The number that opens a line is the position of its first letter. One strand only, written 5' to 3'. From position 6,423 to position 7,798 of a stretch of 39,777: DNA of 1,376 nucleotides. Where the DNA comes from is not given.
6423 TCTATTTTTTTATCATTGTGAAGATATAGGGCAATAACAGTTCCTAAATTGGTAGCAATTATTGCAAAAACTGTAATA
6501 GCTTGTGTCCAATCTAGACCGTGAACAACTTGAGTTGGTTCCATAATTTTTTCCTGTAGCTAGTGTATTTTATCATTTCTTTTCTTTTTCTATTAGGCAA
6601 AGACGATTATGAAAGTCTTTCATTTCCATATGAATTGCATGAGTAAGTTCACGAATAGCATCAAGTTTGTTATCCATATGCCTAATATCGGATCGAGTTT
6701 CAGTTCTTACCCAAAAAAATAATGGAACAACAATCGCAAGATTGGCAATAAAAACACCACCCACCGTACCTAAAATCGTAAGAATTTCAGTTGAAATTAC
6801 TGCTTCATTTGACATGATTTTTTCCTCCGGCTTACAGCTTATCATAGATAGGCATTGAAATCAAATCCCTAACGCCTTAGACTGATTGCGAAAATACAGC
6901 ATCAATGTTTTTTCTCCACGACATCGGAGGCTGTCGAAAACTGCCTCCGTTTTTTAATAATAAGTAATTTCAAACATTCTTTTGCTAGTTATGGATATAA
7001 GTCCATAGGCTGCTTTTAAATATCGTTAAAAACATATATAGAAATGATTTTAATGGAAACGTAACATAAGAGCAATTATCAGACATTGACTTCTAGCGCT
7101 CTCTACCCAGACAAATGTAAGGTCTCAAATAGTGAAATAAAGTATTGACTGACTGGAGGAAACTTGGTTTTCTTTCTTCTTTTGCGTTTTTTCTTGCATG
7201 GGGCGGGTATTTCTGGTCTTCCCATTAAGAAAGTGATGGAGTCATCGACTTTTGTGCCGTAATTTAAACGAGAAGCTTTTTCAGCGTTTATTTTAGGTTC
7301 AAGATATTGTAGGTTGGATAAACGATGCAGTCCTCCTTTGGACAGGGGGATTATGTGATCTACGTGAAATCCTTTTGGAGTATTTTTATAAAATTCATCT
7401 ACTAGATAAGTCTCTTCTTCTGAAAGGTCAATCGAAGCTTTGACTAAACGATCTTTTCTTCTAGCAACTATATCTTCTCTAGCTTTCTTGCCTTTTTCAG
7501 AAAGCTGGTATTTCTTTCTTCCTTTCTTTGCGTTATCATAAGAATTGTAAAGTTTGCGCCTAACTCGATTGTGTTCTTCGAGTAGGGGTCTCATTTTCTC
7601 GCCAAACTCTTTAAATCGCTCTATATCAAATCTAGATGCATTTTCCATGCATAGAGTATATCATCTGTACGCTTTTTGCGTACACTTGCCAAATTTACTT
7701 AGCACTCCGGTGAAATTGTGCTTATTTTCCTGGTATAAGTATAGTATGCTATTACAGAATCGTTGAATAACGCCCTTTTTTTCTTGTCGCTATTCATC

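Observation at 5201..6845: Coupled operon of five small membrane proteins that includes a three-member family with a C-terminal FHxR[LV]CxxE motif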

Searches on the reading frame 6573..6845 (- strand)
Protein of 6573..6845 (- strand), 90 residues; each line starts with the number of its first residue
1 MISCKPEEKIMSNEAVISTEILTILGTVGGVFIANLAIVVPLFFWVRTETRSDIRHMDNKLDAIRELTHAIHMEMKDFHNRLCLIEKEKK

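Call 6: search_protein_families(library=pfam, proteins=[window:6573-6845:-], max_evalue=1)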
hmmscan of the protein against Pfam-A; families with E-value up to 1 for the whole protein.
window:6573-6845:- (90 aa): 1 family
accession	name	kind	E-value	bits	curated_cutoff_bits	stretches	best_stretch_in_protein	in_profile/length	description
PF02203.21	TarH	-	0.15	12.4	25.2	1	20-70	6-57/177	Tar ligand binding domain homologue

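Call 7: search_protein_families(library=phrogs, proteins=[window:6573-6845:-], max_evalue=1)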
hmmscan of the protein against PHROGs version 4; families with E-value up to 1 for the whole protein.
window:6573-6845:- (90 aa): 1 family
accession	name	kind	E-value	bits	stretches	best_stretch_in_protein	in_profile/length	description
phrog_31294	-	unknown function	0.14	13.4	1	16-47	8-39/66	-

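Call 41: find_homologous_proteins(query=A4, max_evalue=0.01)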
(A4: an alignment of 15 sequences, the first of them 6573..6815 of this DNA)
Query A4 (15 sequences) (80 aa, profile of the alignment): 3357 proteins with E <= 0.01 among 4558 candidates; the best 120 are listed.
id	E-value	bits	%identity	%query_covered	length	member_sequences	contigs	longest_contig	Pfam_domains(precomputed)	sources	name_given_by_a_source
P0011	1.0e-33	133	38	80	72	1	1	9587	-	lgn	-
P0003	3.6e-33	131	30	80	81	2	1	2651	-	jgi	-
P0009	4.4e-33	131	37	79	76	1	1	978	-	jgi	jgi:hypothetical protein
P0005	4.6e-33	131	31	80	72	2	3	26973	-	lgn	-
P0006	7.0e-33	130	34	80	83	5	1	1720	-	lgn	-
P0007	1.6e-32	129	28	90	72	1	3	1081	-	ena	-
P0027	2.0e-32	129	36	80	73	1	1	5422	-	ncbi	-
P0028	5.3e-32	127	39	80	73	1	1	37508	-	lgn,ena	-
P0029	5.5e-32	127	39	80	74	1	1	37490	-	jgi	-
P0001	5.7e-32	127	28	80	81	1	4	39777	-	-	-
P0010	1.1e-31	126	34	90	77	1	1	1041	-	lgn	-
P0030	1.4e-31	126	38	80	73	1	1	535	-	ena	-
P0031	3.5e-31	125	36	90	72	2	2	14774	-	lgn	-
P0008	4.0e-31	124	32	90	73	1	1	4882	-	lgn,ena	-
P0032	6.2e-31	124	31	89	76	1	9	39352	-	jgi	jgi:hypothetical protein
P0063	9.6e-26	107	37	90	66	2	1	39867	-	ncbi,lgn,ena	-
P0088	4.3e-25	105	30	90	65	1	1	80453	-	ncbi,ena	-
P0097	1.0e-24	104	37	80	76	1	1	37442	-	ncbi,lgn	-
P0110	3.9e-24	102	38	80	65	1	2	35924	-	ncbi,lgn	-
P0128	1.0e-23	101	34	90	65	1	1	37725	-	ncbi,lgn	-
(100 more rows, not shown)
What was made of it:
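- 3357 proteins at E<=0.01 (call 41).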

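Call 42: find_encoding_contigs(protein=P0088, flank=10000, max_places=2)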
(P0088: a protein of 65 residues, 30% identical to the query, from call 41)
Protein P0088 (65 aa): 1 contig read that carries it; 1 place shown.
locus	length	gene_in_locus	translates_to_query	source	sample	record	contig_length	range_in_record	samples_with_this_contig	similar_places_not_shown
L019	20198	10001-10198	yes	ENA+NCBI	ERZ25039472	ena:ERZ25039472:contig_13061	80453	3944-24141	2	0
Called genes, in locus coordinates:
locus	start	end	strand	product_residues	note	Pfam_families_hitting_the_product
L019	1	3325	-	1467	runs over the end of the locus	PF05593:RHS_repeat (faint), PF25023:TEN_YD-shell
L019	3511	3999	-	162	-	-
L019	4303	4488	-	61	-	-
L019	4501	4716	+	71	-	-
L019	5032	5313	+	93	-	PF02604:PhdYeFM_antitox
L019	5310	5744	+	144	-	PF01850:PIN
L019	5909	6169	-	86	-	-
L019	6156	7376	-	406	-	PF14516:AAA_35, PF01637:ATPase_2 (weak), PF13191:AAA_16 (weak), PF24883:NPHP3_N (faint), PF13401:AAA_22 (weak)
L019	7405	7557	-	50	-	-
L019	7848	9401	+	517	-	PF11019:DUF2608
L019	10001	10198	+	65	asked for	-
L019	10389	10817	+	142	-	PF13613:HTH_Tnp_4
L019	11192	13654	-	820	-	-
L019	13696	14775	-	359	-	PF00217:ATP-gua_Ptrans, PF27454:McsB_C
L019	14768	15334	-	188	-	PF02151:UVR (faint)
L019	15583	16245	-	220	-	PF13462:Thioredoxin_4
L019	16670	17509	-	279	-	PF00249:Myb_DNA-binding (weak)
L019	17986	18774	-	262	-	PF01592:NifU_N, PF01106:NifU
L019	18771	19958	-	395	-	PF00266:Aminotran_5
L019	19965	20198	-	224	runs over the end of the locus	PF00300:His_Phos_1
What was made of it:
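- A chromosomal stand-alone copy (call 42).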

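Call 43: find_related_loci(query=L019:13696-14775:-, collection=genome_contigs, flank=2000)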
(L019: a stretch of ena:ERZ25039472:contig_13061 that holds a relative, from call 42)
Query L019:13696-14775:- (359 aa) in genome_contigs; peptide patterns used: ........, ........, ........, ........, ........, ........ (x = any residue, [..] = any of these).
138 stretches matched a pattern, but none encodes a relative of the query by tblastn (E <= 1e-3).

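Call 45: find_related_loci(query=A4, collection=viral_contigs, flank=8000)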
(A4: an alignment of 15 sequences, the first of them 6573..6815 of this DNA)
Query A4 (80 aa) in viral_contigs; peptide patterns used: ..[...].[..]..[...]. (x = any residue, [..] = any of these).
311 stretches matched a pattern; 264 encode a relative of the query (tblastn E <= 1e-3); the best 80 are kept; 79 distinct loci.
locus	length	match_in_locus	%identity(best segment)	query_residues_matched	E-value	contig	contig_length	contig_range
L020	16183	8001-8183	61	9-80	2e-25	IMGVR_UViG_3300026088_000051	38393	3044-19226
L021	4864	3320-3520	59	10-80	3e-24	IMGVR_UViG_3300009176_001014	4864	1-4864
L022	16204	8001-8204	57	9-80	4e-24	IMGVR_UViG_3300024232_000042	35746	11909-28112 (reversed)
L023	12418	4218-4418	61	10-80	3e-24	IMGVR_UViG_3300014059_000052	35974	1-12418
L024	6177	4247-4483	55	9-80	9e-24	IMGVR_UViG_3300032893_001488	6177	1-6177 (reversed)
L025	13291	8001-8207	55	12-80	6e-23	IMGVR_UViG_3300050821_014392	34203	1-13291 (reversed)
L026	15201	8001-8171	72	22-78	8e-23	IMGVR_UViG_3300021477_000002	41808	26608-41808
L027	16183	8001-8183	59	20-80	1e-22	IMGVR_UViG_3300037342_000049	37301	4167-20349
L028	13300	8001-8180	56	10-80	1e-22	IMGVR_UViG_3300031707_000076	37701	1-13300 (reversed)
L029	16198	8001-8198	56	15-80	3e-22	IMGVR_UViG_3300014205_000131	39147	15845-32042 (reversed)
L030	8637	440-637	56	8-77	9e-22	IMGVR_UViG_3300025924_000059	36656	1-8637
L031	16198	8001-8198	56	8-77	9e-22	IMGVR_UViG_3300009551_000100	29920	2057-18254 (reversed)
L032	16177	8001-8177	66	22-80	9e-22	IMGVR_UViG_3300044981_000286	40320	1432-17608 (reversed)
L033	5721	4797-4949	73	29-79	1e-21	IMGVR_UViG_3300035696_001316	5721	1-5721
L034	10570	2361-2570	53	10-79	4e-21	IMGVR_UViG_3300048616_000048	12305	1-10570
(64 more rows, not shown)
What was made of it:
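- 264 IMG/VR stretches encode a relative (call 45).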

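Call 56: search_protein_families(library=phrogs, alignment_id=A5, max_evalue=0.01)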
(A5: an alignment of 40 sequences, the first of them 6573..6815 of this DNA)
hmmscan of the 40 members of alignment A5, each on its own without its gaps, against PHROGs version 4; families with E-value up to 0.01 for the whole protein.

A. member 1, window:6573-6815:- (80 aa): 0 families

B. families by the number of members that match (of 40 scanned): 24 families
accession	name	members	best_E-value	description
phrog_1009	-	8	8.7e-06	-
phrog_1863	-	7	1.3e-05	-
phrog_6664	-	6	0.00029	-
phrog_214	-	2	0.0023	Rz-like spanin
phrog_739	-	1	7.1e-06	Rz-like spanin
phrog_14137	-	1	1.1e-05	-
phrog_3534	-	1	0.00017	-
phrog_32491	-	1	0.00025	-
phrog_9415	-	1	0.00035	-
phrog_3391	-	1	0.0029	-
phrog_11572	-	1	0.0033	-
phrog_10294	-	1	0.0037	-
phrog_28053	-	1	0.0047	-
phrog_34309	-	1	0.0065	-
phrog_7012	-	1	0.0072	-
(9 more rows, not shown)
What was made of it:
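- A few sub-threshold PHROG hits to Rz-like spanins (call 56). Sub-threshold PHROG hits to Rz-like spanins in 3 of 40 members (call 56).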

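Call 57: search_protein_families(library=pfam, alignment_id=A5, max_evalue=0.1)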
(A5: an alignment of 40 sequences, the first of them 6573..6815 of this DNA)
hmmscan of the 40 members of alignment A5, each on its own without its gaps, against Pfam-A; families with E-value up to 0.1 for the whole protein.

A. member 1, window:6573-6815:- (80 aa): 0 families

B. families by the number of members that match (of 40 scanned): 50 families (the first 25 are shown)
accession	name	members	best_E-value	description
PF06254.16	YdaT_toxin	3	0.00076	Bacterial toxin ydaT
PF07889.17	DUF1664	3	0.028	Protein of unknown function (DUF1664)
PF01484.22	Col_cuticle_N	2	0.0023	Nematode cuticle collagen N-terminal domain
PF05791.16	Bacillus_HBL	2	0.025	Bacillus haemolytic enterotoxin (HBL)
PF01442.23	Apolipoprotein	1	1.1e-06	Apolipoprotein A1/A4/E domain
PF07798.16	CCDC90-like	1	0.00013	Coiled-coil domain-containing protein 90-like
PF24525.1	TTC3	1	0.00038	TTC3, helical domain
PF20147.5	Crinkler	1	0.004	Crinkler effector protein N-terminal domain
PF01814.28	Hemerythrin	1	0.0044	Hemerythrin HHE cation binding domain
PF04163.17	Tht1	1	0.0048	Tht1-like nuclear fusion protein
PF07464.16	ApoLp-III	1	0.0078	Apolipophorin-III precursor (apoLp-III)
PF01385.25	OrfB_IS605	1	0.0089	Probable transposase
PF03961.19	FapA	1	0.012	Flagellar Assembly Protein A beta solenoid domain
PF18169.6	SLATT_6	1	0.014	SMODS and SLOG-associating 2TM effector domain 6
PF04513.17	Baculo_PEP_C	1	0.015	Baculovirus polyhedron envelope protein, PEP, C terminus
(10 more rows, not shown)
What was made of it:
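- Closest known: PspB. Same: One member gives a weak hit, E=0.03 (call 57).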

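Call 58: list_cluster_members(proteins=[L019:13696-14775:-, L019:18771-19958:-, L019:17986-18774:-, L019:11192-13654:-, L019:7848-9401:+, P0016, P0063, P0097, P0110, P0128])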
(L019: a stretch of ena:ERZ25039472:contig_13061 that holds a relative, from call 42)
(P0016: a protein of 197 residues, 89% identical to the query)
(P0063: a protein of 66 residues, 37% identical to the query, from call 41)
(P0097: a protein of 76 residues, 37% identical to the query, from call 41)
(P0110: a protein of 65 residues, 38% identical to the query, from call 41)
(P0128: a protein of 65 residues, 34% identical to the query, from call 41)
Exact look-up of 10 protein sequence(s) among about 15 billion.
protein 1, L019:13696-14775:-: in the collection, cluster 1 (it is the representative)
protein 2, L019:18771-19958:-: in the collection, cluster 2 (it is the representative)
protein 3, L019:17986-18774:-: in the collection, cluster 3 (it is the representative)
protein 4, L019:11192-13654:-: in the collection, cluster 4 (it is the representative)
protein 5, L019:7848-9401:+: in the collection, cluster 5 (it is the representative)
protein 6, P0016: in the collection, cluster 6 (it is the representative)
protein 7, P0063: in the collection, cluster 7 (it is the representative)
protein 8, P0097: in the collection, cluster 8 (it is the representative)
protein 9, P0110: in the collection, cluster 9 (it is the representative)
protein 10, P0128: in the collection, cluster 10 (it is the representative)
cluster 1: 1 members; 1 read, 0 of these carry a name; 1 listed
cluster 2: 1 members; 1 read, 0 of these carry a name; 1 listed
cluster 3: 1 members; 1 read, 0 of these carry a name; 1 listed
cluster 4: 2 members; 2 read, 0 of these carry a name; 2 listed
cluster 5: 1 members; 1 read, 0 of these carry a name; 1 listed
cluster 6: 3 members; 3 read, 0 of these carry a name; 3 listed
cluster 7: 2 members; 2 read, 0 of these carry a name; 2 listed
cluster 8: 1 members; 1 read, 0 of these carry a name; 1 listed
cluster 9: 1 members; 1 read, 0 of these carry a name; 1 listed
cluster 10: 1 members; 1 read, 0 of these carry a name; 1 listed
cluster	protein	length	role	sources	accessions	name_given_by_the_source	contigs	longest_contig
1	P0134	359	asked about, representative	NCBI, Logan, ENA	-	-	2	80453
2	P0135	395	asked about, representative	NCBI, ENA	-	-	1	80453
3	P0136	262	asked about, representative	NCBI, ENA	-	-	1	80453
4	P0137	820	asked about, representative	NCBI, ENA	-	-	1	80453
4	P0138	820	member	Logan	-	-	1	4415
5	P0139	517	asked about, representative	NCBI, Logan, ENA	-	-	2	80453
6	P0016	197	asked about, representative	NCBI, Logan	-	-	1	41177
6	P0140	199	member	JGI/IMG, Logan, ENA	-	-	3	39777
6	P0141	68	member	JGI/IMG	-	-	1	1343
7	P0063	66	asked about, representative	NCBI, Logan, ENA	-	-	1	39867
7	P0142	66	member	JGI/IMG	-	-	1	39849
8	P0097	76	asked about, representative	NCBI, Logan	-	-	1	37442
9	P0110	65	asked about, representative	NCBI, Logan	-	-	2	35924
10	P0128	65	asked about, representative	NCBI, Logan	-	-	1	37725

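Call 76: search_protein_representatives(alignment_id=A6)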
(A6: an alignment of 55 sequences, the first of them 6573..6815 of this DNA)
Query: 55 sequences, 72 profile positions. Proteins with E-value up to 0.001 (for the whole library): 604; up to 1e-10: 117; up to 1e-30: 0. The best 150 are listed.
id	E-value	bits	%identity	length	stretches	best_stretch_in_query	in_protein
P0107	8.7e-29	115.5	-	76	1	1-72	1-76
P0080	1.7e-28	114.6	-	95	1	1-72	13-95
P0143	4.2e-27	110.1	-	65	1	1-72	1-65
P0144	6.0e-27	109.6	-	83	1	1-72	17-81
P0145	5.0e-26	106.7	-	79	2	25-71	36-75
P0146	1.4e-25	105.3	-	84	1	1-63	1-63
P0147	5.1e-23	97.0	-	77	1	1-72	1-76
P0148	1.5e-22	95.6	-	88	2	1-43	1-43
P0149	1.2e-21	92.6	-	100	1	1-71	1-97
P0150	9.4e-21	89.8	-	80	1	1-71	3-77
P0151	2.9e-20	88.2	-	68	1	1-71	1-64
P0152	2.9e-20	88.2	-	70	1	1-72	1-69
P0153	4.1e-20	87.7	-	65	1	1-71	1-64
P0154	5.2e-20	87.4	-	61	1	1-48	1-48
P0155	6.1e-20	87.2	-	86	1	3-69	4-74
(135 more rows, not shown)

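Call 93: predict_structure(alignment_id=A6)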
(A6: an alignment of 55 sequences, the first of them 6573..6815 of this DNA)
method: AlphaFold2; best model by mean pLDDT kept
length: 80 residues; sequences in the alignment: 55
mean_pLDDT: 85.9   pTM: 0.36
mean pLDDT of the five models: 85.9, 78.9, 76.4, 75.8, 71.0
residues with pLDDT >= 90: 35; 70-90: 43; 50-70: 2; < 50: 0
segments of 3 or more residues with pLDDT < 50: none
pLDDT, mean of each block of 10 residues (from residue 1): 80 90 92 81 76 89 92 87
secondary structure, 60 per line:
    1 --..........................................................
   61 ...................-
elements in order: H3-79
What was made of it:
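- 6573..6815 (-): Family member, subtype B (80 aa): short acidic N-tail, one membrane helix, juxtamembrane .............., helical spacer, C-terminal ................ AF2 models one continuous helix, residues 3-79, pLDDT 86 (call 93).
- AF2 gives a single helix, residues 3-79, pLDDT 86 (call 93).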

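Call 101: search_solved_structures(query=A6, max_evalue=1)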
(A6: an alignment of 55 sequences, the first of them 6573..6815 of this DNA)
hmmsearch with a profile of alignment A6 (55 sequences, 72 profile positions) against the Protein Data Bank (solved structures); distinct sequences matched with E-value up to 1: 13.
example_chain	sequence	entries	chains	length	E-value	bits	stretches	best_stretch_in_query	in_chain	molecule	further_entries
4hnm_A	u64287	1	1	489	0.062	16.6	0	18-65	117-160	Beta-catenin-like protein 1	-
4mfu_A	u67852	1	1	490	0.063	16.6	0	18-65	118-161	Beta-catenin-like protein 1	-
4cb8_A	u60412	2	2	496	0.064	16.6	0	18-65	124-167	BETA-CATENIN-LIKE PROTEIN 1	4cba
4mfv_A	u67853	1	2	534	0.071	16.4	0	18-65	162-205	Beta-catenin-like protein 1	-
7abi_S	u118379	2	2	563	0.075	16.4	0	18-65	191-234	Beta-catenin-like protein 1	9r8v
4hm9_A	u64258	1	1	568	0.078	16.3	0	18-65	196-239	Beta-catenin-like protein 1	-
4cb9_A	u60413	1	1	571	0.078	16.3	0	18-65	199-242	BETA-CATENIN-LIKE PROTEIN 1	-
6xy0_A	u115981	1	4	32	0.26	14.6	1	32-57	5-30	3-EK-4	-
5cmz_B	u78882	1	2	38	0.36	14.2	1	27-57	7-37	Artificial HIV entry inhibitor AP3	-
7tdz_s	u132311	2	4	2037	0.38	14.1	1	35-62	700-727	Nup214 | Nucleoporin CAN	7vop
3ok8_A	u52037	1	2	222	0.5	13.7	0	15-56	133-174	Brain-specific angiogenesis inhibitor 1-associated protein 2-like protein 2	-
6xy1_A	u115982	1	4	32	0.75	13.2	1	30-57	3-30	4-KE-4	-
2z2t_D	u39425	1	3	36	0.94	12.8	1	24-57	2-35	Fusion inhibitor peptide SC34EK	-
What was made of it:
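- Tried and rejected: The family profile has no relative among PDB sequences (call 101).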

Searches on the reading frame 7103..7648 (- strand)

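Call 6: search_protein_families(library=pfam, proteins=[window:7103-7648:-], max_evalue=1)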
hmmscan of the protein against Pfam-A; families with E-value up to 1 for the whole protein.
window:7103-7648:- (181 aa): 3 families
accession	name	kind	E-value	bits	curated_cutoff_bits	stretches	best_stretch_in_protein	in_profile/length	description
PF01844.29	HNH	-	3.4e-05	24.3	21.4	1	92-116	12-36/47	HNH endonuclease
PF14279.12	HNH_5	-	0.00015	22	27.5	1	92-115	11-34/56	HNH endonuclease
PF13395.12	HNH_4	-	0.013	15.9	22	1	94-129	18-53/54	HNH endonuclease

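Call 7: search_protein_families(library=phrogs, proteins=[window:7103-7648:-], max_evalue=1)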
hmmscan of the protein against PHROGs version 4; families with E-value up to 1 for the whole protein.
window:7103-7648:- (181 aa): 20 families
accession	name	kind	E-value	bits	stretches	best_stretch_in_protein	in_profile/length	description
phrog_1035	-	DNA, RNA and nucleotide metabolism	1.6e-09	39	1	30-126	100-212/271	endonuclease VII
phrog_6050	-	DNA, RNA and nucleotide metabolism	1.5e-06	28.3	1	90-128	323-361/402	HNH endonuclease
phrog_7785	-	DNA, RNA and nucleotide metabolism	3.2e-06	28.2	1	94-159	81-142/147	HNH endonuclease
phrog_338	-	DNA, RNA and nucleotide metabolism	2.5e-05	24.8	1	68-116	212-251/340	HNH endonuclease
phrog_8660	-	DNA, RNA and nucleotide metabolism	6.6e-05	24.1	1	43-128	87-180/196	HNH endonuclease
phrog_9645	-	DNA, RNA and nucleotide metabolism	7e-05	23.6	1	93-131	38-76/168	HNH endonuclease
phrog_1271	-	DNA, RNA and nucleotide metabolism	0.00014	22.4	1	71-130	262-321/361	HNH endonuclease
phrog_589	-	DNA, RNA and nucleotide metabolism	0.00019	22.3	1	40-127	66-141/179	HNH endonuclease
phrog_2214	-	DNA, RNA and nucleotide metabolism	0.00093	19.4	1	29-127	157-239/429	HNH endonuclease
phrog_333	-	DNA, RNA and nucleotide metabolism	0.0023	19.1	1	94-124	48-78/138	HNH endonuclease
phrog_144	-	DNA, RNA and nucleotide metabolism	0.004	17.8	1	24-126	42-134/175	HNH endonuclease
phrog_26577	-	unknown function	0.0089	17.4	1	88-126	64-105/119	-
phrog_22283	-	unknown function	0.011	16.8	1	94-128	38-72/135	-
phrog_2118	-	DNA, RNA and nucleotide metabolism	0.011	16.3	1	92-114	189-211/301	HNH endonuclease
phrog_9545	-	DNA, RNA and nucleotide metabolism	0.021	15.5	1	90-134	130-175/206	HNH endonuclease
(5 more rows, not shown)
